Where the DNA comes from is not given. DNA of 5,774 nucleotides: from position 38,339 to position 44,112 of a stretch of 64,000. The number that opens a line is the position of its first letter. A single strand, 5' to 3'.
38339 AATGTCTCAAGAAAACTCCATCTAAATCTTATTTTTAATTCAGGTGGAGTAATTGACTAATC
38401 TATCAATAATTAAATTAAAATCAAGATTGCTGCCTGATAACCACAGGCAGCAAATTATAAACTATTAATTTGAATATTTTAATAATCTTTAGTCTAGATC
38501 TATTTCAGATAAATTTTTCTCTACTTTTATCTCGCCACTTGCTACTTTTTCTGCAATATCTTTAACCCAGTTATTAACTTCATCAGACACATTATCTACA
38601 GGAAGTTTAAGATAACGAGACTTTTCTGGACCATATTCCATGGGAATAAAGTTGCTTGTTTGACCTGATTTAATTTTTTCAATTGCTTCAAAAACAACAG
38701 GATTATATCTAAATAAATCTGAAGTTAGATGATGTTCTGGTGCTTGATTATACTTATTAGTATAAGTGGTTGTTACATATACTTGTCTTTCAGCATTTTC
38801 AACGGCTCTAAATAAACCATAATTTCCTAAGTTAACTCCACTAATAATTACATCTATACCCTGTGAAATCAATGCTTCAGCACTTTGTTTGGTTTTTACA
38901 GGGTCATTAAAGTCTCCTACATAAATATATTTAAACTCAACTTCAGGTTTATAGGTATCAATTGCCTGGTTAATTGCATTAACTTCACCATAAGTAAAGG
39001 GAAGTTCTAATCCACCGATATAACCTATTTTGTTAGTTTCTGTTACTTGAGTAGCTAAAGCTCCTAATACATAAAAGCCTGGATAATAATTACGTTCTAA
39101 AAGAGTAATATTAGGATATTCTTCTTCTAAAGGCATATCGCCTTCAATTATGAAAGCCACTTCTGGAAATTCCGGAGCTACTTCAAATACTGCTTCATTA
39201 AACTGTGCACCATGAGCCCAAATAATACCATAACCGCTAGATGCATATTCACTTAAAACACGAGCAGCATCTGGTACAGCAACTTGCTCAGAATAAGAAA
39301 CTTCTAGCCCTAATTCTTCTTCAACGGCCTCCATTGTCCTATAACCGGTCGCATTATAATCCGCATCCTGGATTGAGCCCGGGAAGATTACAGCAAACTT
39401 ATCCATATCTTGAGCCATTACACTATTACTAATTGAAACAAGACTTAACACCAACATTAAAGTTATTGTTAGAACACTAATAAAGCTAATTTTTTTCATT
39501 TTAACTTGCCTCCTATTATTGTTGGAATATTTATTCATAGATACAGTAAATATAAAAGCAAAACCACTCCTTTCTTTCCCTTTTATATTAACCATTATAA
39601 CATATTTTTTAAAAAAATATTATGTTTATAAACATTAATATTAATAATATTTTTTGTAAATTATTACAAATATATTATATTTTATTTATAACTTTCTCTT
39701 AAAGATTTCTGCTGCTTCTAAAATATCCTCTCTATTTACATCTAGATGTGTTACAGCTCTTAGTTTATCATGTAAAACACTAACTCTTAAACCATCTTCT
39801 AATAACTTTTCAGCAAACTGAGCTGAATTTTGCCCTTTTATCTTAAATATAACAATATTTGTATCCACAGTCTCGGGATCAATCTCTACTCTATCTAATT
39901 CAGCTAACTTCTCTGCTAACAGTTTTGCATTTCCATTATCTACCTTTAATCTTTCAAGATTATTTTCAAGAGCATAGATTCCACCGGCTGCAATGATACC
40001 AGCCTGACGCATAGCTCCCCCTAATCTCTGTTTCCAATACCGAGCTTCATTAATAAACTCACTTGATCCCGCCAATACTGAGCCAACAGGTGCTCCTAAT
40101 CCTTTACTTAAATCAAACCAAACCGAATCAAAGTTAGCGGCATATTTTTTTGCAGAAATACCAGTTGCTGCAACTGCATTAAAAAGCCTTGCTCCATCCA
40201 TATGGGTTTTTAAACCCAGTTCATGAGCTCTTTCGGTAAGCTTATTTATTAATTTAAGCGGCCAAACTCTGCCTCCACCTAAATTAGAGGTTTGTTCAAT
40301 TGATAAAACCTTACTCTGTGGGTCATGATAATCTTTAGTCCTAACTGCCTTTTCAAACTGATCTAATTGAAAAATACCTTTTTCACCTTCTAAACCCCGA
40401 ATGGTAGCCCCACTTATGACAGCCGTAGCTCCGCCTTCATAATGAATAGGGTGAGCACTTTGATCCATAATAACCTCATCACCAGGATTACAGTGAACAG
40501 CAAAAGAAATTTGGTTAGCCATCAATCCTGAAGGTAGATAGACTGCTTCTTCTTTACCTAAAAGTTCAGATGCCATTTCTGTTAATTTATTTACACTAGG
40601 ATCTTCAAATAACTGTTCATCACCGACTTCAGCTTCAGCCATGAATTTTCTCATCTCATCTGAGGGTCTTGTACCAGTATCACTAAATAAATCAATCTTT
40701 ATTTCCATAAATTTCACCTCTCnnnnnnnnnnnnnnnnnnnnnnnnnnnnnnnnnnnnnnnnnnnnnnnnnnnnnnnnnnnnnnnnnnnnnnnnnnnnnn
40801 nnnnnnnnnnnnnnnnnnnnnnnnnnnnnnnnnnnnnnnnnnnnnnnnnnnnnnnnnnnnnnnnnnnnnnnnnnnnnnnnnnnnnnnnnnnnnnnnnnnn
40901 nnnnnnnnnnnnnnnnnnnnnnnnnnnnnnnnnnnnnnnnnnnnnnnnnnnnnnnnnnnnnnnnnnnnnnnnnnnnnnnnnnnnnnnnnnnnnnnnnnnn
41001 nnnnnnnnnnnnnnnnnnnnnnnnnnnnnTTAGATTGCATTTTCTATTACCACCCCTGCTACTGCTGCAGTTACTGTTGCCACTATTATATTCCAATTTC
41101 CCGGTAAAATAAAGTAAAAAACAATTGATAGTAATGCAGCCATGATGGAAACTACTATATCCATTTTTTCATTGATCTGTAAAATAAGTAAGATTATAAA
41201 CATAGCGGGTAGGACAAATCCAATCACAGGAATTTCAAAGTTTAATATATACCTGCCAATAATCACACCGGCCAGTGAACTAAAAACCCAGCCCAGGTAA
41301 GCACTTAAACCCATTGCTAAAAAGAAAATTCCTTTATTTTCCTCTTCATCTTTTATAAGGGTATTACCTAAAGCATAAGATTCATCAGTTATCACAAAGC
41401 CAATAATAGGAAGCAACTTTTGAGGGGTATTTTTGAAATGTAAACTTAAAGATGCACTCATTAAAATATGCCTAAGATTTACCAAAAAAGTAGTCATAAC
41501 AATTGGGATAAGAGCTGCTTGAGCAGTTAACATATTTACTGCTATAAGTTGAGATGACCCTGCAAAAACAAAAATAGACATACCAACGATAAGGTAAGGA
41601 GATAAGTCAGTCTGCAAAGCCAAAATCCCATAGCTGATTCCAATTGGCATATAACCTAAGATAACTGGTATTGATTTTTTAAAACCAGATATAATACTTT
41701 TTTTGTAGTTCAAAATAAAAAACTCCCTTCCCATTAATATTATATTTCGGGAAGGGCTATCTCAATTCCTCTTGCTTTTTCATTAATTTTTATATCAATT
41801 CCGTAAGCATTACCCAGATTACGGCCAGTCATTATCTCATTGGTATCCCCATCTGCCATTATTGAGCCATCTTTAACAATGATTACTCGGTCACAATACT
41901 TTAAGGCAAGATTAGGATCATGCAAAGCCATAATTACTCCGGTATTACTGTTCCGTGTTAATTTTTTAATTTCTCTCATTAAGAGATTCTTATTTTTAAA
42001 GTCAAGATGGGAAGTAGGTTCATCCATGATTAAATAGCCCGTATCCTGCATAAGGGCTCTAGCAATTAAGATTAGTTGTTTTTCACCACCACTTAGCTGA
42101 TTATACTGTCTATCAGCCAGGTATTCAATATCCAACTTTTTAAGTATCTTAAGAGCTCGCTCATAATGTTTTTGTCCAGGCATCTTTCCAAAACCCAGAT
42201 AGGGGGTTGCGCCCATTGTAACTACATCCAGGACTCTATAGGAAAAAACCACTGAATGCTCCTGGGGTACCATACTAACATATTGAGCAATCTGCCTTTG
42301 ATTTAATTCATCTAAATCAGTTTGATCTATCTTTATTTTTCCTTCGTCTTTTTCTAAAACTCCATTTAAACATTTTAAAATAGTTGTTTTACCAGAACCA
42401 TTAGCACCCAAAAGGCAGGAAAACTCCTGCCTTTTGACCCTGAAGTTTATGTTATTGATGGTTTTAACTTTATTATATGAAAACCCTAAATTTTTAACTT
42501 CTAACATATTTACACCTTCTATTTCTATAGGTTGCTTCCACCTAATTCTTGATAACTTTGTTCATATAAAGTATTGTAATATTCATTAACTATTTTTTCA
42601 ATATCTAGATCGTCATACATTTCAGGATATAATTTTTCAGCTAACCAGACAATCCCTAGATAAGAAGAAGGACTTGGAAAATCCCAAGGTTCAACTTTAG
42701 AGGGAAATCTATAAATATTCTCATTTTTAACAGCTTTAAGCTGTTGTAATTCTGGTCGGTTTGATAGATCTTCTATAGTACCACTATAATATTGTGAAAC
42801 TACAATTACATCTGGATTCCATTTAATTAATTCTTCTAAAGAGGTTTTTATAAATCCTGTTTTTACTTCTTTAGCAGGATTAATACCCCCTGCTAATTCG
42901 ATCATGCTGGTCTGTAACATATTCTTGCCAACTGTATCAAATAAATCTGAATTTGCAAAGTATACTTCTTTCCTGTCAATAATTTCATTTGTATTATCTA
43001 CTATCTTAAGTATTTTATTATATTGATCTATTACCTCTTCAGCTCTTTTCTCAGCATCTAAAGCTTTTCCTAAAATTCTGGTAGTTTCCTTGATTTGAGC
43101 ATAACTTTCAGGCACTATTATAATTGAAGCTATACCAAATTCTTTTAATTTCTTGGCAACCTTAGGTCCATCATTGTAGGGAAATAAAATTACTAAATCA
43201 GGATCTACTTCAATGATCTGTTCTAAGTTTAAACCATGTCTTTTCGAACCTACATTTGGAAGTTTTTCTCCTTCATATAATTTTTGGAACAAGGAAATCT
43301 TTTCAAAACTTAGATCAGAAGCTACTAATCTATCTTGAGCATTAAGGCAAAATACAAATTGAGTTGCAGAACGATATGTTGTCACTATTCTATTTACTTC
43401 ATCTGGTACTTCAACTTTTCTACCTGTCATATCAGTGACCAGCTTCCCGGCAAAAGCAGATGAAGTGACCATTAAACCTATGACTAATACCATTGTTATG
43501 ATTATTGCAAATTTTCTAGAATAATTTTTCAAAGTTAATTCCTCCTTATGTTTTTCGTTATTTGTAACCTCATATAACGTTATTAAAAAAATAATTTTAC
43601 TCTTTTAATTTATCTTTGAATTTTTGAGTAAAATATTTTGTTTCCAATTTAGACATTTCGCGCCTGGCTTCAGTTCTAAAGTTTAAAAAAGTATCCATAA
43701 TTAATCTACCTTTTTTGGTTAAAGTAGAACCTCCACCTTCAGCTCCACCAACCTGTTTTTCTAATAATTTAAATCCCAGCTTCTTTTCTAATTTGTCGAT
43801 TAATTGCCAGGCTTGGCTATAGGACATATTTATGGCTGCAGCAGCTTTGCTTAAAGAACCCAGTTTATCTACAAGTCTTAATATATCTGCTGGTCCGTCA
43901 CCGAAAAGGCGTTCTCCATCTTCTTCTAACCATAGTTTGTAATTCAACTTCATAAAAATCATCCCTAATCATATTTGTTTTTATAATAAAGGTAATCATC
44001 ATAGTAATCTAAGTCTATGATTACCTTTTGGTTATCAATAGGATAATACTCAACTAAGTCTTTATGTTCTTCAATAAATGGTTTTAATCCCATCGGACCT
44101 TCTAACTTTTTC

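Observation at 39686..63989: A roughly 24-kb co-directional anaerobic purine/urate catabolism supercluster related to the E. coli ygeW-ygfU region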

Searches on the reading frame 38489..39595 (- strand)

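Call 7: search_protein_families(library=ncbifam, proteins=[window:38489-39595:-], max_evalue=1e-8)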
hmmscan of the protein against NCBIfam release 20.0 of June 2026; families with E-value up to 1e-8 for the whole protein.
window:38489-39595:- (368 aa): 1 family
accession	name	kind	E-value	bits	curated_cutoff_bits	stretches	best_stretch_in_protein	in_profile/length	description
NF047927.1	ABC_BMP_B6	equivalog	1.5e-28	99.9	400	1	64-364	2-305/314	putative B6 ABC transporter substrate-binding protein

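Call 22: search_protein_families(library=pfam, proteins=[window:38489-39595:-], max_evalue=0.001)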
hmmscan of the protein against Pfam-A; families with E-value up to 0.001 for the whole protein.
window:38489-39595:- (368 aa): 1 family
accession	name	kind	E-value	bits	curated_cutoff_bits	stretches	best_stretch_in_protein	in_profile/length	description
PF02608.20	Bmp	-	6.9e-33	114.3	24.1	1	66-360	3-299/301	ABC transporter substrate-binding protein PnrA-like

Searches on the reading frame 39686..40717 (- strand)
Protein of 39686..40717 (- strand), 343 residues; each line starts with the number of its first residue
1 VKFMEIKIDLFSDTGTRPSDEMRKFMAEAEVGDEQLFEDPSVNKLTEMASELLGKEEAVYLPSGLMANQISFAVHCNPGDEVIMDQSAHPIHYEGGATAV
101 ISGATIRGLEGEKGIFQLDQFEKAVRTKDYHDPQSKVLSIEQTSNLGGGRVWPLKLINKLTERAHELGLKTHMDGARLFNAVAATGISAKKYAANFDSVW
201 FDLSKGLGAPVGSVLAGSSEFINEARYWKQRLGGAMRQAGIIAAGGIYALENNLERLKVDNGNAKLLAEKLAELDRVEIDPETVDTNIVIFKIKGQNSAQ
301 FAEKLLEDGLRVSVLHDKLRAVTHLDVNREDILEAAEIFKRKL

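Call 7: search_protein_families(library=ncbifam, proteins=[window:39686-40717:-], max_evalue=1e-8)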
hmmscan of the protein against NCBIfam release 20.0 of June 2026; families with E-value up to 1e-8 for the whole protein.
window:39686-40717:- (343 aa): 2 families
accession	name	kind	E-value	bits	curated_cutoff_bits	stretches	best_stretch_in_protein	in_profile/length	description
NF041359.1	GntG_guanitoxin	subfamily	6.8e-108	360.8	230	1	6-340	4-342/343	GntG family PLP-dependent aldolase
NF007825.0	PRK10534.1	equivalog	4.3e-80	269.2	312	1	8-340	2-328/333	low-specificity L-threonine aldolase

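Call 62: search_protein_families(library=pfam, proteins=[window:39686-40717:-], max_evalue=0.00001)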
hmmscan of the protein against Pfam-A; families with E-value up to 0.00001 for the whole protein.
window:39686-40717:- (343 aa): 2 families
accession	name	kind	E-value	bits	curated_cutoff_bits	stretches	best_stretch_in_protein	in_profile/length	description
PF01212.27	Beta_elim_lyase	-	2.3e-92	309.8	27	1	9-292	1-286/288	Beta-eliminating lyase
PF00155.27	Aminotran_1_2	-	2.6e-07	30.6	19.7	1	18-313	18-331/361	Aminotransferase class I and II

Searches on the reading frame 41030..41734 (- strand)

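Call 7: search_protein_families(library=ncbifam, proteins=[window:41030-41734:-], max_evalue=1e-8)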
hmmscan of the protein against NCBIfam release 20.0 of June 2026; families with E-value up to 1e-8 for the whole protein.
window:41030-41734:- (234 aa): 1 family
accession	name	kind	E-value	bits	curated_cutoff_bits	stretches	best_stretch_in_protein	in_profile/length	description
TIGR00346.1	azlC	equivalog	3.9e-31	108.9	332.35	1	16-225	4-211/221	azaleucine resistance protein AzlC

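Call 62: search_protein_families(library=pfam, proteins=[window:41030-41734:-], max_evalue=0.00001)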
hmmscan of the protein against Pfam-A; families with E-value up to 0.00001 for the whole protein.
window:41030-41734:- (234 aa): 1 family
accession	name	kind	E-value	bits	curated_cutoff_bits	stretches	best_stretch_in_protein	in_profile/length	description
PF03591.19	AzlC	-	1.6e-41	142.4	32.1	1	23-163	1-137/137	AzlC protein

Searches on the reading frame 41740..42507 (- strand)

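Call 7: search_protein_families(library=ncbifam, proteins=[window:41740-42507:-], max_evalue=1e-8)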
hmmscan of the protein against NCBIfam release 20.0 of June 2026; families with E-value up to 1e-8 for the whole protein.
window:41740-42507:- (255 aa): 180 families (the best 25 are shown)
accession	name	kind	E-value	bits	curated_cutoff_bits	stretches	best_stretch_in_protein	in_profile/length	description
NF010068.0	PRK13548.1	equivalog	6.3e-64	215.6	261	1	1-246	5-251/261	heme ABC transporter ATP-binding protein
NF007082.0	PRK09536.1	equivalog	6.3e-57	193.5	537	1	1-241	3-242/402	corrinoid ABC transporter ATPase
TIGR03873.1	F420-0_ABC_ATP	hypoth_equivalog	1.1e-53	182.1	372.4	1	2-242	2-241/256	putative F420-0 ABC transporter ATP-binding protein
NF008409.0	PRK11231.1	equivalog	2.3e-52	177.9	375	1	1-243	2-243/255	Fe(3+) dicitrate ABC transporter ATP-binding protein FecE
TIGR02315.1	ABC_phnC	equivalog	1.2e-51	175.5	266.1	1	1-227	1-235/243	phosphonate ABC transporter ATP-binding protein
TIGR04520.1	ECF_ATPase_1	equivalog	2.7e-44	151.6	315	1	3-239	2-237/269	energy-coupling factor transporter ATPase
NF052485.1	sider_ATP_EitC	equivalog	3.6e-43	147.8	485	1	4-242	5-239/251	siderophore ABC transporter ATP-binding protein EitC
NF053840.1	MnTportMntADein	equivalog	4.4e-42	144.3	400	1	1-235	1-229/240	manganese ABC transporter ATP-binding protein MntA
NF040840.2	tungstate_WtpC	equivalog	1.1e-41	143.3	440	1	1-227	1-220/347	tungstate ABC transporter ATP-binding protein WtpC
NF006987.0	PRK09452.1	equivalog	2e-40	138.6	482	1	2-226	18-236/378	spermidine/putrescine ABC transporter ATP-binding protein PotA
TIGR04521.1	ECF_ATPase_2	equivalog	2.7e-40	138.2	330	1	3-235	2-242/279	energy-coupling factor transporter ATPase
NF007863.0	PRK10575.1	equivalog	2.2e-39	135.3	433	1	4-242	14-252/265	Fe3+-hydroxamate ABC transporter ATP-binding protein FhuC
NF010067.0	PRK13547.1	equivalog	3.9e-38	131.3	374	1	1-247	1-264/272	heme ABC transporter ATP-binding protein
TIGR01186.1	proV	subfamily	4e-38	131.5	326.6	1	15-227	7-219/363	betaine/proline/choline family ABC transporter ATP-binding protein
NF043075.1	MMSYN1_0197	equivalog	4.6e-38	131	550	1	1-226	2-221/341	spermidine/putrescine ABC transporter ATP-binding protein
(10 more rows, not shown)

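Call 62: search_protein_families(library=pfam, proteins=[window:41740-42507:-], max_evalue=0.00001)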
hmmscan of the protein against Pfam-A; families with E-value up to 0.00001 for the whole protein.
window:41740-42507:- (255 aa): 4 families
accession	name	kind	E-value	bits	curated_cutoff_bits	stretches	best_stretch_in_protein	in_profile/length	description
PF00005.33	ABC_tran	-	9.1e-32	111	25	1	18-166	2-137/137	ABC transporter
PF13304.12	AAA_21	-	1.1e-13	52.3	27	1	127-200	227-302/304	AAA domain, putative AbiEii toxin, Type IV TA system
PF02463.25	SMC_N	-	2.3e-10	40.8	40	1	26-192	23-195/220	RecF/RecN/SMC N terminal domain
PF13175.12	AAA_15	-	5.9e-09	36.4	32.1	1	22-71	11-71/374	AAA ATPase domain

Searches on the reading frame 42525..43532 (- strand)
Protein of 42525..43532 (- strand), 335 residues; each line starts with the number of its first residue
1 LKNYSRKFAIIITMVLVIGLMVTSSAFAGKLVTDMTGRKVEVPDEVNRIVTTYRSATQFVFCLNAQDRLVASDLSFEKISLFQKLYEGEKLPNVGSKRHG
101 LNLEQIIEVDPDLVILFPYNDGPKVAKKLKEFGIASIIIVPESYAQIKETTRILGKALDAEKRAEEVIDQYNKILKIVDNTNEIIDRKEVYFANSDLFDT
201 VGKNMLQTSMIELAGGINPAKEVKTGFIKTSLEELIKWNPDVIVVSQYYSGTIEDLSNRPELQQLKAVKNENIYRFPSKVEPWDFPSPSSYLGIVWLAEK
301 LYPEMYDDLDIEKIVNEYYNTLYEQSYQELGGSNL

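Call 6: search_protein_families(library=ncbifam, proteins=[window:42525-43532:-], max_evalue=0.00001)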
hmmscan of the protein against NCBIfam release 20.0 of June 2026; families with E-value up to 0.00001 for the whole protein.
window:42525-43532:- (335 aa): 7 families
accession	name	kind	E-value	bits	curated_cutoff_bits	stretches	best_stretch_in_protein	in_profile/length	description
TIGR04281.1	peripla_PGF_1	equivalog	3.4e-28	98.8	325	1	32-311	7-274/330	PGF-CTERM-anchored ABC transporter substrate-binding protein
NF008501.1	PRK11411.1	subfamily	4.8e-12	45.4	320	1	12-275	6-268/303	Fe(3+) dicitrate ABC transporter substrate-binding protein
NF002894.0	PRK03379.1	equivalog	8e-12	44.9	234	1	88-247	57-216/266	vitamin B12 ABC transporter substrate-binding protein BtuF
TIGR03659.1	IsdE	equivalog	1.1e-11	44.5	298.65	1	10-276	6-267/292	heme ABC transporter substrate-binding protein IsdE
TIGR03868.1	F420-O_ABCperi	hypoth_equivalog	6.7e-10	38.6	392.4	1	33-271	4-257/287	putative F420-0 ABC transporter substrate-binding protein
NF047879.1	catechol_SstD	exception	8.7e-08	31.5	450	1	39-290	64-328/343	ferrated catecholamine ABC transporter substrate-binding lipoprotein SstD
NF008200.0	PRK10957.1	equivalog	6e-07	28.7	205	0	101-276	116-305/330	Fe2+-enterobactin ABC transporter substrate-binding protein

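Call 62: search_protein_families(library=pfam, proteins=[window:42525-43532:-], max_evalue=0.00001)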
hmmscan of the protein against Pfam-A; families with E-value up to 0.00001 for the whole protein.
window:42525-43532:- (335 aa): 1 family
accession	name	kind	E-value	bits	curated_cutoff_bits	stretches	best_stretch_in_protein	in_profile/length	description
PF01497.23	Peripla_BP_2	-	9.4e-27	94.4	27.5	1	49-279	1-234/235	Periplasmic binding protein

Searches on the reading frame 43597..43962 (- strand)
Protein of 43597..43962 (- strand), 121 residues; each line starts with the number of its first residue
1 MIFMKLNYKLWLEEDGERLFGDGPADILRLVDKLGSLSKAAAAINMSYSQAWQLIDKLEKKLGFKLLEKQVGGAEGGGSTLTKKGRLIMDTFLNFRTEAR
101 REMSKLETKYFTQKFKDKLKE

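Call 6: search_protein_families(library=ncbifam, proteins=[window:43597-43962:-], max_evalue=0.00001)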
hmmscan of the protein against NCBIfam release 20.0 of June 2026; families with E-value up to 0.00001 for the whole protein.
window:43597-43962:- (121 aa): 2 families
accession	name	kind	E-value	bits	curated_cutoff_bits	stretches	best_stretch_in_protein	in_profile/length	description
TIGR00637.1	ModE_repress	subfamily_domain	1.7e-16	60.1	98.5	1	25-109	7-91/100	ModE molybdate transport repressor domain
NF007957.0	PRK10676.1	equivalog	9.8e-10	38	369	1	17-90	13-87/263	molybdenum-dependent transcriptional regulator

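Call 62: search_protein_families(library=pfam, proteins=[window:43597-43962:-], max_evalue=0.00001)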
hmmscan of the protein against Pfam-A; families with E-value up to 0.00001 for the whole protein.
window:43597-43962:- (121 aa): 1 family
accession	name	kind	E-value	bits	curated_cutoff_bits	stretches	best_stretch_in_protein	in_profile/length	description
PF00126.33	HTH_1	-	9.2e-11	42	26.6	1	28-86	7-60/60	Bacterial regulatory helix-turn-helix protein, lysR family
